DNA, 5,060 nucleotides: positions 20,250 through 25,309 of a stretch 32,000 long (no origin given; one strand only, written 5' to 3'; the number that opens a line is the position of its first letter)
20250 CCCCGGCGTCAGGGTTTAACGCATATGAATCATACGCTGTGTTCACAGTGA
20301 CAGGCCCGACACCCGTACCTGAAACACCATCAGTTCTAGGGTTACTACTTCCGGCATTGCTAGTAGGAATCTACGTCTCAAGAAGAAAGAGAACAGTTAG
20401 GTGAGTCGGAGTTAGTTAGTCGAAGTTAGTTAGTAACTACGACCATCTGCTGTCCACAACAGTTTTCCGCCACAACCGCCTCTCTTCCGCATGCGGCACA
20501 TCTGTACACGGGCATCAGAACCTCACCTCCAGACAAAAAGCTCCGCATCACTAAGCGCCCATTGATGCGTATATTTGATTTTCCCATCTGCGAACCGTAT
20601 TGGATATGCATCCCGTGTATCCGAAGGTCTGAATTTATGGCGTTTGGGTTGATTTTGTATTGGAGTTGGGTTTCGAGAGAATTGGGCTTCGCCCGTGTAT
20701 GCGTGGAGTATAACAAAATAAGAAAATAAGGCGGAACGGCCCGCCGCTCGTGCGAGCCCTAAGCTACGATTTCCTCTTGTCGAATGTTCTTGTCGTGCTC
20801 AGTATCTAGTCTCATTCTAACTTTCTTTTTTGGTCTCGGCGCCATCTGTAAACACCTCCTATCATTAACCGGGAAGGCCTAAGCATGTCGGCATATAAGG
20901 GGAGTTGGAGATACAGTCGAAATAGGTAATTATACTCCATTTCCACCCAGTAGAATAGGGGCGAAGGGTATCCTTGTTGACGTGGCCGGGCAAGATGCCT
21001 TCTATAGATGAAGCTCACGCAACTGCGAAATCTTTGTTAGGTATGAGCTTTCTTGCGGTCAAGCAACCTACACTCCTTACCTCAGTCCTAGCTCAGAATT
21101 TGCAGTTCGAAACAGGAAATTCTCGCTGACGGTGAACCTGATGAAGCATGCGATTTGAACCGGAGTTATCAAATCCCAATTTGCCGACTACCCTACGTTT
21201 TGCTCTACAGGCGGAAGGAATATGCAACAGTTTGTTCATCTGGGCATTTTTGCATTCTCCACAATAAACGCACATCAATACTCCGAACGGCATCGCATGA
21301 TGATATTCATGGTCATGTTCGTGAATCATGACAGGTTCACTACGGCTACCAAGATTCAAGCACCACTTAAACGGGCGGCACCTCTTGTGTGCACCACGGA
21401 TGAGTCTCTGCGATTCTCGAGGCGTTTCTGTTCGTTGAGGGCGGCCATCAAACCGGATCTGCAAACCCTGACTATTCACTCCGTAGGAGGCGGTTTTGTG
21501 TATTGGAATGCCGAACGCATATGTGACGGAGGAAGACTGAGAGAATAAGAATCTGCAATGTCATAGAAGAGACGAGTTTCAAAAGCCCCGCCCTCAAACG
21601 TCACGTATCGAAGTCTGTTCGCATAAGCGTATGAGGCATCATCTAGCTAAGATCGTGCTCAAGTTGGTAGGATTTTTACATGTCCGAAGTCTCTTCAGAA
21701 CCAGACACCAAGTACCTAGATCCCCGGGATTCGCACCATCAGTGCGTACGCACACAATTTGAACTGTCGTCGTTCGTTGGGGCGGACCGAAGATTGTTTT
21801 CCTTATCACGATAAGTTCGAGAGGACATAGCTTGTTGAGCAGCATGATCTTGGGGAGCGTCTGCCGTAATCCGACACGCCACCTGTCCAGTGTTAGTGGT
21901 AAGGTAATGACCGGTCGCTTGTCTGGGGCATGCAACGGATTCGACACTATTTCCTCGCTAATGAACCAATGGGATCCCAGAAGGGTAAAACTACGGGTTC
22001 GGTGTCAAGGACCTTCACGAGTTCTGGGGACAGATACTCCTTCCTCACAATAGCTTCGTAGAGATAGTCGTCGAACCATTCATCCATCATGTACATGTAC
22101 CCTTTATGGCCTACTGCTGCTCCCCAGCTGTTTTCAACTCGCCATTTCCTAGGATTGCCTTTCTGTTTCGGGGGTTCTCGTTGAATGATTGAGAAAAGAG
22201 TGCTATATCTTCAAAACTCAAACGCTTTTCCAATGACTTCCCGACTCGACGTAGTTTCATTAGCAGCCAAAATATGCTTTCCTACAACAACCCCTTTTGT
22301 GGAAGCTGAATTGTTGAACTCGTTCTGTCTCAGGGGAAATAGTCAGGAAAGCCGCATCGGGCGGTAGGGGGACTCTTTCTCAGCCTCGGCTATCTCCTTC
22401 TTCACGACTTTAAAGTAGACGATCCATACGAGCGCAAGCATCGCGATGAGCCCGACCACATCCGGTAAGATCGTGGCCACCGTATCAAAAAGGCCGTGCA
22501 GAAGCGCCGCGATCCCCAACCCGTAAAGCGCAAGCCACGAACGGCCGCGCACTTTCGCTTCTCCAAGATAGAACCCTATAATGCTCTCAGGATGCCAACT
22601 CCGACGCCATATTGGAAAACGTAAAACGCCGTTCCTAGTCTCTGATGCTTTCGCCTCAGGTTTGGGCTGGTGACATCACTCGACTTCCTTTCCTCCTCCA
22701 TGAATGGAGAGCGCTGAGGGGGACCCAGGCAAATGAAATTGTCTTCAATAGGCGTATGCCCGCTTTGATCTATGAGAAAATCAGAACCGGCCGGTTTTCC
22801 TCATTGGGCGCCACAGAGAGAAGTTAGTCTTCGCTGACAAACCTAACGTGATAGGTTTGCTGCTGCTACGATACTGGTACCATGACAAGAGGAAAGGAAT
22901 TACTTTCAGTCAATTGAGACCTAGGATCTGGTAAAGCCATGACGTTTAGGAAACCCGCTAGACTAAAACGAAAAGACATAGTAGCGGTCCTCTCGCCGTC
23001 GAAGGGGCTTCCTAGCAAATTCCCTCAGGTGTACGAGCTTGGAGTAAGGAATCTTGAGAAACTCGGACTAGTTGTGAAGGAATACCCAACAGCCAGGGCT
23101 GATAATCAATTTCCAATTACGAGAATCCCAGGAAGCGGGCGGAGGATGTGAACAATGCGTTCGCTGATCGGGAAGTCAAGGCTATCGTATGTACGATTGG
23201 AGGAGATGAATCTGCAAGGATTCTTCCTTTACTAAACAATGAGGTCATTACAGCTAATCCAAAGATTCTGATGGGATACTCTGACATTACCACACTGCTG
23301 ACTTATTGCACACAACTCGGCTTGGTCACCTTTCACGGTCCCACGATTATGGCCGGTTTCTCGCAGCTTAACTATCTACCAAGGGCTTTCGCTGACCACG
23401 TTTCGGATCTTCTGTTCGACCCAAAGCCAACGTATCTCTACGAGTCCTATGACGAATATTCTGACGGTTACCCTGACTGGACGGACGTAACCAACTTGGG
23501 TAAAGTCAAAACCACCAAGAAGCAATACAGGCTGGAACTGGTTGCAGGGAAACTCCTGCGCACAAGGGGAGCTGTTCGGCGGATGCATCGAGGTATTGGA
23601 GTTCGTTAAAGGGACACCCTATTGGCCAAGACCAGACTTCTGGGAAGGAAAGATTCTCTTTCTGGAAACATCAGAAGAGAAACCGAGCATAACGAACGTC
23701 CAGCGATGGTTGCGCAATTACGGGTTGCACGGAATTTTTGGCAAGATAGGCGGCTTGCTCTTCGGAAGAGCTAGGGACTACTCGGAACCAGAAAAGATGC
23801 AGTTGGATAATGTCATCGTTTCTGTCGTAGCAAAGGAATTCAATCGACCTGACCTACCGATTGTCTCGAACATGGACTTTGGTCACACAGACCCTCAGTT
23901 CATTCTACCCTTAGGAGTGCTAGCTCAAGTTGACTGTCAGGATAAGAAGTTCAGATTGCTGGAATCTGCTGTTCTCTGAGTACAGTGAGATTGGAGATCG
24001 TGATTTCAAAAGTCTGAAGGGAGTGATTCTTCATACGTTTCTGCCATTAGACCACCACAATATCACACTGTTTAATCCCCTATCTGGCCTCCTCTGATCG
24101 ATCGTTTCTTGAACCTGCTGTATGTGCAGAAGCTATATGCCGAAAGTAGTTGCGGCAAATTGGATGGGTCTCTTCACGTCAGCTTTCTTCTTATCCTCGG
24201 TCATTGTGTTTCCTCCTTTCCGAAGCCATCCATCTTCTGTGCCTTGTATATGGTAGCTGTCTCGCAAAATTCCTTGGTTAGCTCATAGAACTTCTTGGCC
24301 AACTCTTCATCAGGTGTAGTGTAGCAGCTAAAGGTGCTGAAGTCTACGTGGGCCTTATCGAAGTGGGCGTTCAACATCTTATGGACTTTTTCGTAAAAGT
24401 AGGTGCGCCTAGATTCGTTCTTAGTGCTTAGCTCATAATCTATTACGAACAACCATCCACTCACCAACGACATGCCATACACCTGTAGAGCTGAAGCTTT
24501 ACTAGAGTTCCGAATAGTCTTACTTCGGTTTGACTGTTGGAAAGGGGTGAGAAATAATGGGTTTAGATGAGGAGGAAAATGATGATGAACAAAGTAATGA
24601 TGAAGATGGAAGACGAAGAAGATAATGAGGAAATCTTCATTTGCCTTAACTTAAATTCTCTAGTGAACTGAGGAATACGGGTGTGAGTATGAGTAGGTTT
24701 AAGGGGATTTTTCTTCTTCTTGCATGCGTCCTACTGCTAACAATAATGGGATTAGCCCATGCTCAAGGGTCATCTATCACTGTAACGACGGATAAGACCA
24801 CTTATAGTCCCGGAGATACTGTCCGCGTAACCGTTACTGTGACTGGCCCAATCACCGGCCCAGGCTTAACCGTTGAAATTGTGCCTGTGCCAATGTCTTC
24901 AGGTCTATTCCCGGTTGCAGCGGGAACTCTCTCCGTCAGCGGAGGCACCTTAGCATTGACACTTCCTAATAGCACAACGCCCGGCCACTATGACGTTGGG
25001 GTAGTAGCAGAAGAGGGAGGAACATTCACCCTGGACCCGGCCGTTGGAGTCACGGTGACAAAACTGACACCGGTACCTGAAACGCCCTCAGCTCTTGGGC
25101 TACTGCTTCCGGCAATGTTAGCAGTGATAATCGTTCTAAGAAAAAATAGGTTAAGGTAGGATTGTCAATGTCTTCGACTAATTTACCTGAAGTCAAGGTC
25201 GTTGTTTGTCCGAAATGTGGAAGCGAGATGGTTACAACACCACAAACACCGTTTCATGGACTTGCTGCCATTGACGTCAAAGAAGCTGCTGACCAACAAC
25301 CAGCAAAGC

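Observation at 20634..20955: A ~320-bp module (promoter, basic sORF, structured 3' region) is duplicated 6.7 kb apart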

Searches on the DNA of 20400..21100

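Call 31: search_rna_families(source=window, start=20400, end=21100, threshold=evalue, max_evalue=10)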
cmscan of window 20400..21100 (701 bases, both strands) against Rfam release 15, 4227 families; matches with E-value up to 10: 3.
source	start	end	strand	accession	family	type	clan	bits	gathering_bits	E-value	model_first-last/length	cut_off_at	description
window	20810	20847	-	RF02925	6A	Gene; sRNA;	-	17.3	41.2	2.7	1-52/52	no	6A RNA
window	20632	20742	+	RF02456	Diantho_3_UTR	Cis-reg;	-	15.3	100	0.3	1-205/205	no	Dianthovirus RNA2 3'UTR stem loops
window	20531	20609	+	RF00324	snoMBII-202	Gene; snRNA; snoRNA; CD-box;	-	15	40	3.9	1-84/84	no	Small nucleolar RNA MBII-202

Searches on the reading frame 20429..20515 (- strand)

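Call 19: search_protein_families(library=pfam, proteins=[window:20429-20515:-], max_evalue=10)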
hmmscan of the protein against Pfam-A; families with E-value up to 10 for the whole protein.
seq(29 aa): 1 family
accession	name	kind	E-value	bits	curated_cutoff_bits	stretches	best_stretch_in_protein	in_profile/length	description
PF06397.17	Desulfoferrod_N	-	0.00012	22.1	23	1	2-25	5-34/36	Desulfoferrodoxin, N-terminal domain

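Call 20: search_protein_families(library=ncbifam, proteins=[window:20429-20515:-], max_evalue=10)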
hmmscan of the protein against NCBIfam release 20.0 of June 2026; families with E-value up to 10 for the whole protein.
seq(29 aa): 3 families
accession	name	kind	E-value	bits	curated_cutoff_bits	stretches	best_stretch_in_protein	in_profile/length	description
NF001607.0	PRK00398.1-4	equivalog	0.011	15.5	89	1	3-13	9-19/53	DNA-directed RNA polymerase subunit P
TIGR00319.1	desulf_FeS4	domain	0.023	14.4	36.05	1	2-24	6-34/34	desulfoferrodoxin FeS4 iron-binding domain-containing protein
NF001605.0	PRK00398.1-2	equivalog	0.18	11.7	63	1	3-12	1-10/43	DNA-directed RNA polymerase subunit P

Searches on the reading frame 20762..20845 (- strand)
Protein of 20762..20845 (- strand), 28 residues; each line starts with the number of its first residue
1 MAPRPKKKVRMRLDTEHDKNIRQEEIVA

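Call 19: search_protein_families(library=pfam, proteins=[window:20762-20845:-], max_evalue=10)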
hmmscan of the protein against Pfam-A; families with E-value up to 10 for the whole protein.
seq(28 aa): 0 families

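Call 20: search_protein_families(library=ncbifam, proteins=[window:20762-20845:-], max_evalue=10)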
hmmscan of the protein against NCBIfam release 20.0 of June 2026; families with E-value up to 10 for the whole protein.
seq(28 aa): 0 families

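Call 55: search_protein_families(library=phrogs, proteins=[window:20762-20845:-], max_evalue=10)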
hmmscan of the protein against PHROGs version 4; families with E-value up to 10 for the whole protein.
seq(28 aa): 0 families

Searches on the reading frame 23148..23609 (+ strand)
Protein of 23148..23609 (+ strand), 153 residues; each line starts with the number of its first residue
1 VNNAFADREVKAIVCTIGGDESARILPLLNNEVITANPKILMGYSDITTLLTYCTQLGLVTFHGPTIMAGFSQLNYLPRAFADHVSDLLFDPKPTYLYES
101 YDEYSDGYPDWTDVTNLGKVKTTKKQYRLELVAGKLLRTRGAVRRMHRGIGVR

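Call 60: search_protein_families(library=pfam, proteins=[window:23148-23609:+], max_evalue=0.01)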
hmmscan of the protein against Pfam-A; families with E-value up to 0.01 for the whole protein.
window:23148-23609:+ (153 aa): 1 family
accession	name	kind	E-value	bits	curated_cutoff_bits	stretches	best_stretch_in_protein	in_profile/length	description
PF02016.21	Peptidase_S66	-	2.9e-22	79.5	25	1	1-64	57-121/121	LD-carboxypeptidase N-terminal domain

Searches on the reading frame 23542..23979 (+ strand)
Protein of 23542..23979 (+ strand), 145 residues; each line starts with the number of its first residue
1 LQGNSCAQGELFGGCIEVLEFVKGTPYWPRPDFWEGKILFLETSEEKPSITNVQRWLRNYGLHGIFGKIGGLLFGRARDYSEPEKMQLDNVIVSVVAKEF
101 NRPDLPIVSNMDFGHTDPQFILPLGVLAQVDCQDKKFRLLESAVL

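Call 60: search_protein_families(library=pfam, proteins=[window:23542-23979:+], max_evalue=0.01)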
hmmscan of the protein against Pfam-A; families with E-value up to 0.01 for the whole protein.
window:23542-23979:+ (145 aa): 1 family
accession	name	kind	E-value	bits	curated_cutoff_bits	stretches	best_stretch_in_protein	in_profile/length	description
PF17676.7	Peptidase_S66C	-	5.2e-31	108.2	23.7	1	8-130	1-120/120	LD-carboxypeptidase C-terminal domain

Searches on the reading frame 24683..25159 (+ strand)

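Call 60: search_protein_families(library=pfam, proteins=[window:24683-25159:+], max_evalue=0.01)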
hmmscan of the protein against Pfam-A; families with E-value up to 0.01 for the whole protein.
window:24683-25159:+ (158 aa): 2 families
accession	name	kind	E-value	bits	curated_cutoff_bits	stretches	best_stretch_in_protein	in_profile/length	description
PF01835.25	MG2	-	0.00059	20.6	32.8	1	33-111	3-84/96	MG2 domain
PF07703.20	A2M_BRD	-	0.00073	20.3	22.7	1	32-103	1-71/140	Alpha-2-macroglobulin bait region domain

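Call 84: search_protein_families(library=ncbifam, proteins=[window:24683-25159:+], max_evalue=0.1)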
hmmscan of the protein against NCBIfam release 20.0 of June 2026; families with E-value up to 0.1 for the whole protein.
window:24683-25159:+ (158 aa): 1 family
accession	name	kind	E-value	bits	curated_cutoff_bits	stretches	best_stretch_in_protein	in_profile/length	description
NF041895.1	choice_anch_V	domain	0.00089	19.3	42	1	26-97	31-103/150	choice-of-anchor V domain-containing protein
